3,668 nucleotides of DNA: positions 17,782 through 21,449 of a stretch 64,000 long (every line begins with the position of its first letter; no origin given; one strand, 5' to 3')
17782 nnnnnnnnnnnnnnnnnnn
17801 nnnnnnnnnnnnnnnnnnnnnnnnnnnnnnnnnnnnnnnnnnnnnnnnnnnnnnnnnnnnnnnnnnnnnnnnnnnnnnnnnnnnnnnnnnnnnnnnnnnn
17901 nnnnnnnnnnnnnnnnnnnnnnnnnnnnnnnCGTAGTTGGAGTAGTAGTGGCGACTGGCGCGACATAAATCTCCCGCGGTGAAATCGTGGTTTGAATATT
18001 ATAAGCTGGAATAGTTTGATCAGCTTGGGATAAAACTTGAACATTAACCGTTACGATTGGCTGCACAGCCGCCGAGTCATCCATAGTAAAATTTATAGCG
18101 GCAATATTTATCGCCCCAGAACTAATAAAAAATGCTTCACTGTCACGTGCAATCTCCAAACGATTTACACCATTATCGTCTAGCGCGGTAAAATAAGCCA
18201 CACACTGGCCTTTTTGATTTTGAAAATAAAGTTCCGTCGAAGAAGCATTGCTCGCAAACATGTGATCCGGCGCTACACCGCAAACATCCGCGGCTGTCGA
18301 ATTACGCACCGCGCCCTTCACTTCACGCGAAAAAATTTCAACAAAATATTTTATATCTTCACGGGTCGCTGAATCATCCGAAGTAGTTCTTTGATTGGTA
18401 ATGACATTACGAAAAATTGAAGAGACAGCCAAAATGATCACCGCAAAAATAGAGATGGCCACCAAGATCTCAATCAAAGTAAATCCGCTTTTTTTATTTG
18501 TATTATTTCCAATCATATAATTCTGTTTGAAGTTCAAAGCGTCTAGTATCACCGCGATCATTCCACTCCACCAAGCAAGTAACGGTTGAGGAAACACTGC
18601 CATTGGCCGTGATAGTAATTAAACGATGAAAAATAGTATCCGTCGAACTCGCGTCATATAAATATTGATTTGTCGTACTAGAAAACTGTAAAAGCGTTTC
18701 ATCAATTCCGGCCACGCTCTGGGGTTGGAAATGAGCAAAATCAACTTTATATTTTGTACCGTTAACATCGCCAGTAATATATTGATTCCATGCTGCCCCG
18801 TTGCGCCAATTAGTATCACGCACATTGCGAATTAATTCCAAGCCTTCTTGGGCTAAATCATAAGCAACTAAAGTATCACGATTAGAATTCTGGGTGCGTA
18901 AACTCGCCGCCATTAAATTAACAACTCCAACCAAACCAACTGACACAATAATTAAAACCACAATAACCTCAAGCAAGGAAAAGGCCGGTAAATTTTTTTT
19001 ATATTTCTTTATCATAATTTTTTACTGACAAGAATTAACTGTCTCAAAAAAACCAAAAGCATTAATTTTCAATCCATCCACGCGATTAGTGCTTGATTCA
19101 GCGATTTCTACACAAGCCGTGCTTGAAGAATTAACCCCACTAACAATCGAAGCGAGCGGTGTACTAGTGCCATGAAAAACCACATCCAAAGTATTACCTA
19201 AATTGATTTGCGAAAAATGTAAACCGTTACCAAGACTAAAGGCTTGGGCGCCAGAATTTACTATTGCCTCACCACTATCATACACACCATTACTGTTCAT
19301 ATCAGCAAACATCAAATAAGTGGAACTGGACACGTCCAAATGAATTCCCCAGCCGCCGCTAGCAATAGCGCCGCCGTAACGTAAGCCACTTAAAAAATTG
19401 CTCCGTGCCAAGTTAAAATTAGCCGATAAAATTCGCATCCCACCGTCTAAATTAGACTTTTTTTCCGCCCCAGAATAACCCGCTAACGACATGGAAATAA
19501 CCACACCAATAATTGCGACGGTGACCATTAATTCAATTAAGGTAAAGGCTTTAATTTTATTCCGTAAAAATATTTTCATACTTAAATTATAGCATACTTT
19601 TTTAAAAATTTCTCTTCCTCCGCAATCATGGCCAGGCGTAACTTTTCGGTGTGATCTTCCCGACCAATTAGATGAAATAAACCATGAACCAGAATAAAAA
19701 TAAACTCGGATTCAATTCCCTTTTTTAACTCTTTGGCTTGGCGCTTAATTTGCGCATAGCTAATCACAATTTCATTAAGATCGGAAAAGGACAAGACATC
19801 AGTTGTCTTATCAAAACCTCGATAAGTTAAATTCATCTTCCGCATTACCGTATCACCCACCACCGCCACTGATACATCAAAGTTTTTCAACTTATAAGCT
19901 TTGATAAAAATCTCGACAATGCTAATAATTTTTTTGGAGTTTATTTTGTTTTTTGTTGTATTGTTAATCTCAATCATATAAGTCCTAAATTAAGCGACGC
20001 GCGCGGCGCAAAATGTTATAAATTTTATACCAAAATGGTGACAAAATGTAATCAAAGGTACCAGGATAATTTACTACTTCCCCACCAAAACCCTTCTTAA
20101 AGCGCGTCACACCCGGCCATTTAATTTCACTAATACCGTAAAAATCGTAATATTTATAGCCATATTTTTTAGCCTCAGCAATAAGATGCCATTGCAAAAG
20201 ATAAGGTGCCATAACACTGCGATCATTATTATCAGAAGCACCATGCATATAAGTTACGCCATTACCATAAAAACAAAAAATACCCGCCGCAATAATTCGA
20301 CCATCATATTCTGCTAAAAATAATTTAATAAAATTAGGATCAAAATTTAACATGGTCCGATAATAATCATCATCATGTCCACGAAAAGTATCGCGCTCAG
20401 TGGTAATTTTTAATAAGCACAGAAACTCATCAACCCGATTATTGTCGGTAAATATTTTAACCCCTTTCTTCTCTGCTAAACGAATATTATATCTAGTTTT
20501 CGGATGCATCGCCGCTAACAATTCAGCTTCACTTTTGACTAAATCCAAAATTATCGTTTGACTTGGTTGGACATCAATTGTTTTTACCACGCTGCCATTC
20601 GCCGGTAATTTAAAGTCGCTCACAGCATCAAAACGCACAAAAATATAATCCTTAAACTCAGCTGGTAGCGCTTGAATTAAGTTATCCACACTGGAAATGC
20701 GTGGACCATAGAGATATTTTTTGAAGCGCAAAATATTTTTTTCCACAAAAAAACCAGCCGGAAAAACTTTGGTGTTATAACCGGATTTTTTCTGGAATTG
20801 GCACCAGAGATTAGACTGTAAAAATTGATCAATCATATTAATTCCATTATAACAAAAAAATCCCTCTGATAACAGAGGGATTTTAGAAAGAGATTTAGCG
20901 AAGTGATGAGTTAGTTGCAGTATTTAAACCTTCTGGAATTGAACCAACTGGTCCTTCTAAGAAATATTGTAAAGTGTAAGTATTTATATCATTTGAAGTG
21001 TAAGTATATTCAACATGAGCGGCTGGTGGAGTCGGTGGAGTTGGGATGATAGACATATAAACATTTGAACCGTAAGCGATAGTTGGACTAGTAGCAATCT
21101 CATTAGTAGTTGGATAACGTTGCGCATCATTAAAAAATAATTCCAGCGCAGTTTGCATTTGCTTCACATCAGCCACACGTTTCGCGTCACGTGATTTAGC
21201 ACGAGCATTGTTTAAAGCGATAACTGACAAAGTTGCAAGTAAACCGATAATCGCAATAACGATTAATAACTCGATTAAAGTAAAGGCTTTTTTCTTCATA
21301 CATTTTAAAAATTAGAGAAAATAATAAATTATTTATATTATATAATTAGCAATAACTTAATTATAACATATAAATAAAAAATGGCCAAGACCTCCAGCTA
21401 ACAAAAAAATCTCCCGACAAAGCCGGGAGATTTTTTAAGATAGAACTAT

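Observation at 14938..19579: Minor-pilin operon (H-I-J-K-like order) whose J-like and K-like subunits carry C-terminal LamG lectin-type domains: candidate pilus-tip adhesin module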

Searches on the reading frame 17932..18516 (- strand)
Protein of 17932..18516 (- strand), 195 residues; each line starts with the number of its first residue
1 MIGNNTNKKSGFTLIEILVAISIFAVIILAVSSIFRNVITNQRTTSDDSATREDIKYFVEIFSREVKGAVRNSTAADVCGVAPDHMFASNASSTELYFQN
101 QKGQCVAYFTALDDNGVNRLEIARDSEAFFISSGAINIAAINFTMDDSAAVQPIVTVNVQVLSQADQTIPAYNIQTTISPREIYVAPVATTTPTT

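Call 27: find_homologous_proteins(query=window:17932-18516:-, max_evalue=0.01)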
Query window:17932-18516:- (195 aa): 20 proteins with E <= 0.01 among 706 candidates.
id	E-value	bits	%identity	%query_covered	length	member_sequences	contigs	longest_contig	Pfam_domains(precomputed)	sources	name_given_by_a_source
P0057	1.4e-76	274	71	94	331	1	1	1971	PF07963.18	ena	-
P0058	1.3e-54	202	55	93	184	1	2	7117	PF07963.18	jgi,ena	-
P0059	3.5e-51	191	53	93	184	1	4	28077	PF07963.18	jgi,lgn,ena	jgi:prepilin-type N-terminal cleavage/methylation domain-containing protein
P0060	2.6e-49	185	46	88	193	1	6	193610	-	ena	-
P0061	5.7e-44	168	48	93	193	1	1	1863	PF07963.18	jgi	-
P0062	1.9e-39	153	44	92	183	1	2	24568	PF07963.18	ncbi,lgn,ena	ncbi:MAG: prepilin-type N-terminal cleavage/methylation domain-containing protein [Candidatus Falkow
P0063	4.4e-39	152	45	93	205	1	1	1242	PF07963.18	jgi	jgi:prepilin-type N-terminal cleavage/methylation domain-containing protein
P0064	4.1e-38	149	42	92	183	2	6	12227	PF07963.18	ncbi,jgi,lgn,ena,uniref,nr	ncbi:hypothetical protein COT98_03575 [Candidatus Falkowbacteria bacterium CG10_big_fil_rev_8_21_14_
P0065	1.1e-29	121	39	92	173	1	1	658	PF07963.18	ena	-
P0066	3.3e-8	51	29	95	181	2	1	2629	PF07963.18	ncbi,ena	-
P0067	1.5e-7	49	29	94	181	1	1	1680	PF07963.18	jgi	jgi:prepilin-type N-terminal cleavage/methylation domain-containing protein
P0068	2.6e-7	48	28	89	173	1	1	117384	PF07963.18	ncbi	-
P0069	2.4e-6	45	27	89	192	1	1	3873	PF07963.18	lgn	-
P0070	6.0e-6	44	31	91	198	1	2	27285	-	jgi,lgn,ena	jgi:prepilin-type N-terminal cleavage/methylation domain-containing protein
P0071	7.6e-6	44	25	95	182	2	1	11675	PF07963.18,PF11773.15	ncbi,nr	ncbi:MAG: prepilin-type N-terminal cleavage/methylation domain-containing protein [bacterium]|nr:pre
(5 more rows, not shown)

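Call 43: find_encoding_contigs(protein=P0060, flank=6000, max_places=2)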
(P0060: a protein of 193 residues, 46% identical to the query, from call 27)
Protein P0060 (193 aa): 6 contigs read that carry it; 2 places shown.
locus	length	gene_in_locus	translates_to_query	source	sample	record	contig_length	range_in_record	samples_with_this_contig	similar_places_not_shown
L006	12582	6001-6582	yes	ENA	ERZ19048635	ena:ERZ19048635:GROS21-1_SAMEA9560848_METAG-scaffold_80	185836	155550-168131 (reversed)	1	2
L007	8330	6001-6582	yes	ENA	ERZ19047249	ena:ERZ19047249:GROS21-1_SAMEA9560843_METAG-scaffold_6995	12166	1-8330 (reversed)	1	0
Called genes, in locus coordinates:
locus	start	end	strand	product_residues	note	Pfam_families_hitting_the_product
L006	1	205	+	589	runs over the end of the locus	PF05157:MshEN (faint), PF00437:T2SSE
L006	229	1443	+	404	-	PF28597:T2SSF_N (weak), PF00482:T2SSF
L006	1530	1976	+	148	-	PF07963:N_methyl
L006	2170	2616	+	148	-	PF07963:N_methyl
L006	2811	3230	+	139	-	PF07963:N_methyl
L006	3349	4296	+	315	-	PF02388:FemAB, PF13480:Acetyltransf_6, PF02388:FemAB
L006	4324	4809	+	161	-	PF02130:YbeY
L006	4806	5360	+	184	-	PF07963:N_methyl (weak)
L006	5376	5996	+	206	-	-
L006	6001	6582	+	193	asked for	-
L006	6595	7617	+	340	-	PF09603:Fib_succ_major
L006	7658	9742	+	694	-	PF22745:Nlig-Ia, PF01653:DNA_ligase_aden, PF03120:OB_DNA_ligase, PF12826:HHH_2 (faint), PF03119:DNA_ligase_ZBD, PF00533:BRCT, PF12738:PTCB-BRCT (weak)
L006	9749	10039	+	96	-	PF02686:GatC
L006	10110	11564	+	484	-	PF01425:Amidase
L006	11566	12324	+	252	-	PF13462:Thioredoxin_4, PF01323:DSBA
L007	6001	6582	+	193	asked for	-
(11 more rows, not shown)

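Call 44: find_encoding_contigs(protein=P0062, flank=6000, max_places=2)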
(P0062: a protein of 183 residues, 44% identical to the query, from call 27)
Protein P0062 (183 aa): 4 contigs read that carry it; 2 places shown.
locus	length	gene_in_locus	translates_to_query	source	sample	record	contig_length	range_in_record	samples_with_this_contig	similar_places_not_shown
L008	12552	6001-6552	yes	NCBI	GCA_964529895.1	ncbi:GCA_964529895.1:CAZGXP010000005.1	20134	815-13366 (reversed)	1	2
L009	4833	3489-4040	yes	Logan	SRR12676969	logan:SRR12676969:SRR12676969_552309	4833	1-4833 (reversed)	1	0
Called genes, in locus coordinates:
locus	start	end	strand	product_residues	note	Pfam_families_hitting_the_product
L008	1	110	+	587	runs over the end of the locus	PF00437:T2SSE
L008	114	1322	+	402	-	PF28597:T2SSF_N (weak), PF00482:T2SSF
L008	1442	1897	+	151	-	PF07963:N_methyl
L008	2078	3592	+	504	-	-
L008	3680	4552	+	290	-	PF02388:FemAB, PF13480:Acetyltransf_6, PF02388:FemAB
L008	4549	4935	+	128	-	PF02130:YbeY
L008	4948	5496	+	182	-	PF07963:N_methyl (weak)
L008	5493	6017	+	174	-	-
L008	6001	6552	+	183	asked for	PF07963:N_methyl (weak)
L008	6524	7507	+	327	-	PF07603:Lcl_C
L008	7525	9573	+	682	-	PF22745:Nlig-Ia, PF01653:DNA_ligase_aden, PF03120:OB_DNA_ligase, PF03119:DNA_ligase_ZBD, PF14520:HHH_5 (faint), PF12826:HHH_2 (weak), PF00533:BRCT, PF12738:PTCB-BRCT (weak)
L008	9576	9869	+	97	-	PF02686:GatC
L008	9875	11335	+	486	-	PF01425:Amidase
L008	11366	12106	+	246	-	PF13462:Thioredoxin_4, PF01323:DSBA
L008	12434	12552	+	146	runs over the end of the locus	PF11969:DcpS_C, PF01230:HIT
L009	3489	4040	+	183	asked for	PF07963:N_methyl (weak)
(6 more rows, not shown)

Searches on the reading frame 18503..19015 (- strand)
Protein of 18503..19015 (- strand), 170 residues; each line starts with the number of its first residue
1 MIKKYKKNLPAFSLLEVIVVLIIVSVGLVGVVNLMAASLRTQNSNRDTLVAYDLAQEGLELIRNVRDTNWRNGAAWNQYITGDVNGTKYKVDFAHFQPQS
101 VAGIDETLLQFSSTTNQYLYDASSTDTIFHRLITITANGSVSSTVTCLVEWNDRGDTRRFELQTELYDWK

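Call 3: search_protein_families(library=pfam, proteins=[window:18503-19015:-], max_evalue=1)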
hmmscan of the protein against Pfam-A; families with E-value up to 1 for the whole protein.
window:18503-19015:- (170 aa): 2 families
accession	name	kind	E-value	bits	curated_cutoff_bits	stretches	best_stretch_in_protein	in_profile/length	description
PF07963.17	N_methyl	-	6.2e-05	22.9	21.2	1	11-31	6-26/27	Prokaryotic N-terminal methylation motif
PF12729.13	4HB_MCP_1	-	0.077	13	27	1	15-51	11-47/181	Four helix bundle sensory module for signal transduction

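Call 4: search_protein_families(library=ncbifam, proteins=[window:18503-19015:-], max_evalue=1)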
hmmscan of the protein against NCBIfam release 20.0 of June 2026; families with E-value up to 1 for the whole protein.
window:18503-19015:- (170 aa): 10 families
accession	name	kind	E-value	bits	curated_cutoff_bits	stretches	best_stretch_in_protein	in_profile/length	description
TIGR02523.1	type_IV_pilV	equivalog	1.4e-08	35.3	52.2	1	12-151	4-138/139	type IV pilus modification protein PilV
TIGR01707.1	gspI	equivalog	0.0014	19.1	44.35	1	12-56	2-46/101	type II secretion system minor pseudopilin GspI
NF041013.1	T4P_ComGE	equivalog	0.0031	17.6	49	1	7-60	1-54/83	competence type IV pilus minor pilin ComGE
NF040982.1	ComGD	equivalog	0.0057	17.1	70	0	11-41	3-33/139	competence type IV pilus minor pilin ComGD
NF040999.1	pilin_ComGC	equivalog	0.0075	16.4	75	1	11-46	3-39/84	competence type IV pilus major pilin ComGC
TIGR02532.1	IV_pilin_GFxxxE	domain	0.0097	15.7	16.3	1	12-31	4-23/24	prepilin-type N-terminal cleavage/methylation domain-containing protein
TIGR01638.1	Atha_cystat_rel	paralog_domain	0.014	15.5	32.05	1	53-92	28-66/94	Arabidopsis thaliana cystatin-related protein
TIGR01708.2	typeII_sec_gspH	equivalog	0.017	15.1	80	1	12-38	4-30/169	type II secretion system minor pseudopilin GspH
NF041002.1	pilin_ComGF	equivalog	0.062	13.5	80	1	10-45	2-36/139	competence type IV pilus minor pilin ComGF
NF007848.0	PRK10557.1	equivalog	0.12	11.7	120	1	6-47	7-49/192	prepilin peptidase-dependent protein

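Call 76: search_solved_structures(query=window:18503-19015:-, max_evalue=10)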
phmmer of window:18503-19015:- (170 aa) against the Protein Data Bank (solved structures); distinct sequences matched with E-value up to 10: 2.
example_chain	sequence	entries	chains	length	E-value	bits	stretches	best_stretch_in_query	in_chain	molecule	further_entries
1fep_A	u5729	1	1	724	0.28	14.4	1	40-154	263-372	FERRIC ENTEROBACTIN RECEPTOR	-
8tjg_A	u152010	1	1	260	0.99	12.6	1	56-86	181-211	DNA-(apurinic or apyrimidinic site) lyase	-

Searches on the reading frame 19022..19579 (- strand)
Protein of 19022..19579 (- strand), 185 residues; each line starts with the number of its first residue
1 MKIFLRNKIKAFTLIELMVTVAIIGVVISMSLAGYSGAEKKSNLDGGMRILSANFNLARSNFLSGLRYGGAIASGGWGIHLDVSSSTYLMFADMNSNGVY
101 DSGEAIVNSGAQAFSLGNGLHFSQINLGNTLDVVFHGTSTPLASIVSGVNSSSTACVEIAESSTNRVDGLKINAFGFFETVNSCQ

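Call 3: search_protein_families(library=pfam, proteins=[window:19022-19579:-], max_evalue=1)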
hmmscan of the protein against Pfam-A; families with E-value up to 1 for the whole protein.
window:19022-19579:- (185 aa): 1 family
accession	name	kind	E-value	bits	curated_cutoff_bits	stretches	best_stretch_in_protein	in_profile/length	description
PF07963.17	N_methyl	-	6.4e-08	32.3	21.2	1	6-31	1-26/27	Prokaryotic N-terminal methylation motif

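Call 4: search_protein_families(library=ncbifam, proteins=[window:19022-19579:-], max_evalue=1)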
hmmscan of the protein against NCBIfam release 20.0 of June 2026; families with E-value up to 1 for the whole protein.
window:19022-19579:- (185 aa): 11 families
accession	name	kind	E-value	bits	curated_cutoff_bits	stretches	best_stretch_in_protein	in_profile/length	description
TIGR01708.2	typeII_sec_gspH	equivalog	9.4e-08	32.2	80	1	12-77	4-70/169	type II secretion system minor pseudopilin GspH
TIGR02532.1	IV_pilin_GFxxxE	domain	7.4e-06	25.6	16.3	1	11-30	3-22/24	prepilin-type N-terminal cleavage/methylation domain-containing protein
TIGR02596.1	TIGR02596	subfamily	7.9e-05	22.8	70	1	12-59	1-48/196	Verru_Chthon cassette protein D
NF007862.0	PRK10574.1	equivalog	0.00018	21.6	138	1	8-44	3-39/145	prepilin peptidase-dependent pilin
NF041775.1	typeIV_PilA_Myxo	equivalog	0.0003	20.8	400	1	9-65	10-66/214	type IV pilin protein PilA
NF041013.1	T4P_ComGE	equivalog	0.00099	19.2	49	1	7-33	1-27/83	competence type IV pilus minor pilin ComGE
TIGR01710.1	typeII_sec_gspG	equivalog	0.008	16.2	88.85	1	10-43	1-34/134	type II secretion system major pseudopilin GspG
NF040999.1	pilin_ComGC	equivalog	0.016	15.4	75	1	10-28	2-20/84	competence type IV pilus major pilin ComGC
NF007800.0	PRK10506.1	equivalog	0.065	13.1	158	1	8-43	7-42/163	prepilin peptidase-dependent protein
NF040982.1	ComGD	equivalog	0.14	12.5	70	1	9-34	1-25/139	competence type IV pilus minor pilin ComGD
TIGR02599.1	TIGR02599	subfamily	0.2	10.8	256.5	1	11-30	1-20/361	Verru_Chthon cassette protein C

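Call 77: search_solved_structures(query=window:19022-19579:-, max_evalue=10)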
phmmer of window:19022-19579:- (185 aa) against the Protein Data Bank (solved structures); distinct sequences matched with E-value up to 10: 15.
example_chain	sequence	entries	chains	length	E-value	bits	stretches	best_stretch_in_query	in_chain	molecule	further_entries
9laa_A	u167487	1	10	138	0.0011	22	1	5-62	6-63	Type IV pilin protein PilA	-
9egp_A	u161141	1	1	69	0.0015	21.5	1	5-42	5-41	Geopilin domain 1 protein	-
7tgg_A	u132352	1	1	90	0.0048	19.9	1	5-42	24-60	Geopilin domain 1 protein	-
5kua_A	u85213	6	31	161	0.0089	19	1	12-101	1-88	pilin | Neisseria meningitidis PilE variant SB-GATDH | Neisseria meningitidis PilE, SB-DATDH variant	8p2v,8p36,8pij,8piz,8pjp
8p3b_A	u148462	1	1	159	0.01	18.8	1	12-100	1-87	Fimbrial protein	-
8tum_e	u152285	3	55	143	0.017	18.1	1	12-112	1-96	Type IV major pilin protein PilA | Pilin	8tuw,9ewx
3sok_A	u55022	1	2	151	0.034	17.1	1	12-69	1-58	Fimbrial protein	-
1oqw_A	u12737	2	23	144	0.052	16.5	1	12-75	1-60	Fimbrial protein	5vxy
8tj2_C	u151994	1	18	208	0.08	15.9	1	12-69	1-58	Type IV major pilin protein PilA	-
2m7g_A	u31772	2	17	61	0.11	15.5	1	12-42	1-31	Geopilin domain 1 protein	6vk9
2hi2_A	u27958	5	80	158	0.14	15.1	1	12-46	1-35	Fimbrial protein | PilA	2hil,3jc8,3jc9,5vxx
8tob_GA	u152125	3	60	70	0.14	15.1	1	13-47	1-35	Fimbrial protein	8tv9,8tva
1ay2_A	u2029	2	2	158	0.15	15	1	12-45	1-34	TYPE 4 PILIN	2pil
6gv9_A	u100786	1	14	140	0.49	13.3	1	12-78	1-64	Prepilin peptidase-dependent protein D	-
5wda_A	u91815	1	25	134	1.7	11.6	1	12-43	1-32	General secretion pathway protein G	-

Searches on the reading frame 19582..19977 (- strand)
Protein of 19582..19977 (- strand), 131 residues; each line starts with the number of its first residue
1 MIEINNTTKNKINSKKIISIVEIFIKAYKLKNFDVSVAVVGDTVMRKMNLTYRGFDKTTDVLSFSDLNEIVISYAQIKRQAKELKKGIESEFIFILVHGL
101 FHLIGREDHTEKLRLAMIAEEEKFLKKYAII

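Call 54: search_protein_families(library=pfam, proteins=[window:19582-19977:-], max_evalue=0.001)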
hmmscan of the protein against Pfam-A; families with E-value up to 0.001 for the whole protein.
window:19582-19977:- (131 aa): 1 family
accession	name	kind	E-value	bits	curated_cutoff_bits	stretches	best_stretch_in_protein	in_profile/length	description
PF02130.23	YbeY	-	8.9e-24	84.2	25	1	14-127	7-128/129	Endoribonuclease YbeY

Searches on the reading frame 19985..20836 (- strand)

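Call 54: search_protein_families(library=pfam, proteins=[window:19985-20836:-], max_evalue=0.001)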
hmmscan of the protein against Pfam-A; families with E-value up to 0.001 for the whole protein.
window:19985-20836:- (283 aa): 2 families
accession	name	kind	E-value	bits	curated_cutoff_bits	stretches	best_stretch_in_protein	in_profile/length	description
PF02388.22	FemAB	-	1.5e-37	129.9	24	2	175-277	300-405/406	FemAB family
PF13480.13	Acetyltransf_6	-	3.7e-12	47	22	1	114-247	3-142/143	Acetyltransferase (GNAT) domain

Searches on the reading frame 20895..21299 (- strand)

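Call 3: search_protein_families(library=pfam, proteins=[window:20895-21299:-], max_evalue=1)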
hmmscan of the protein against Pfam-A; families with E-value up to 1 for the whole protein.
window:20895-21299:- (134 aa): 2 families
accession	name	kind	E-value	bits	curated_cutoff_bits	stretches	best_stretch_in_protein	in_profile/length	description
PF07963.17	N_methyl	-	1.5e-07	31.1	21.2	1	2-24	3-25/27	Prokaryotic N-terminal methylation motif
PF08334.16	T2SSG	-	0.0039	17.7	21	1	33-67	6-40/108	Type II secretion system (T2SS), protein G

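Call 4: search_protein_families(library=ncbifam, proteins=[window:20895-21299:-], max_evalue=1)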
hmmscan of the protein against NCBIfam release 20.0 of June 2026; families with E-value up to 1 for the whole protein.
window:20895-21299:- (134 aa): 18 families
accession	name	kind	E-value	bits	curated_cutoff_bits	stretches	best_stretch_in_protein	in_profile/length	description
TIGR01710.1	typeII_sec_gspG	equivalog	3.8e-12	46.4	88.85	1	4-67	1-64/134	type II secretion system major pseudopilin GspG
NF041775.1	typeIV_PilA_Myxo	equivalog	1.5e-11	44.7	400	1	3-74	10-82/214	type IV pilin protein PilA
NF040999.1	pilin_ComGC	equivalog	2.2e-08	34.2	75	1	3-74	1-72/84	competence type IV pilus major pilin ComGC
TIGR01708.2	typeII_sec_gspH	equivalog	1.4e-07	31.6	80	1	5-59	3-54/169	type II secretion system minor pseudopilin GspH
TIGR02532.1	IV_pilin_GFxxxE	domain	4.3e-07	29.5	16.3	1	4-24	2-22/24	prepilin-type N-terminal cleavage/methylation domain-containing protein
NF041013.1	T4P_ComGE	equivalog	9.7e-06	25.6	49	1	2-48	2-48/83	competence type IV pilus minor pilin ComGE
NF007862.0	PRK10574.1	equivalog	2.2e-05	24.6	138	1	1-57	2-58/145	prepilin peptidase-dependent pilin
TIGR02596.1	TIGR02596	subfamily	9.6e-05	22.5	70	1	6-36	1-31/196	Verru_Chthon cassette protein D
NF040982.1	ComGD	equivalog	0.00053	20.4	70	1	3-72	1-63/139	competence type IV pilus minor pilin ComGD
TIGR01711.1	gspJ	equivalog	0.0039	17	64.85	1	5-58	2-56/192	type II secretion system minor pseudopilin GspJ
NF007800.0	PRK10506.1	equivalog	0.0046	16.8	158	1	2-48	7-53/163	prepilin peptidase-dependent protein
NF041002.1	pilin_ComGF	equivalog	0.0067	16.7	80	1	3-39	1-37/139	competence type IV pilus minor pilin ComGF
TIGR02599.1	TIGR02599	subfamily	0.007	15.6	256.5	1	5-53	1-50/361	Verru_Chthon cassette protein C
TIGR01707.1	gspI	equivalog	0.055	14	44.35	1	6-33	2-28/101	type II secretion system minor pseudopilin GspI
NF047827.1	T3SSXpsH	equivalog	0.075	12.8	160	1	6-49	3-49/145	type II secretion system protein XpsH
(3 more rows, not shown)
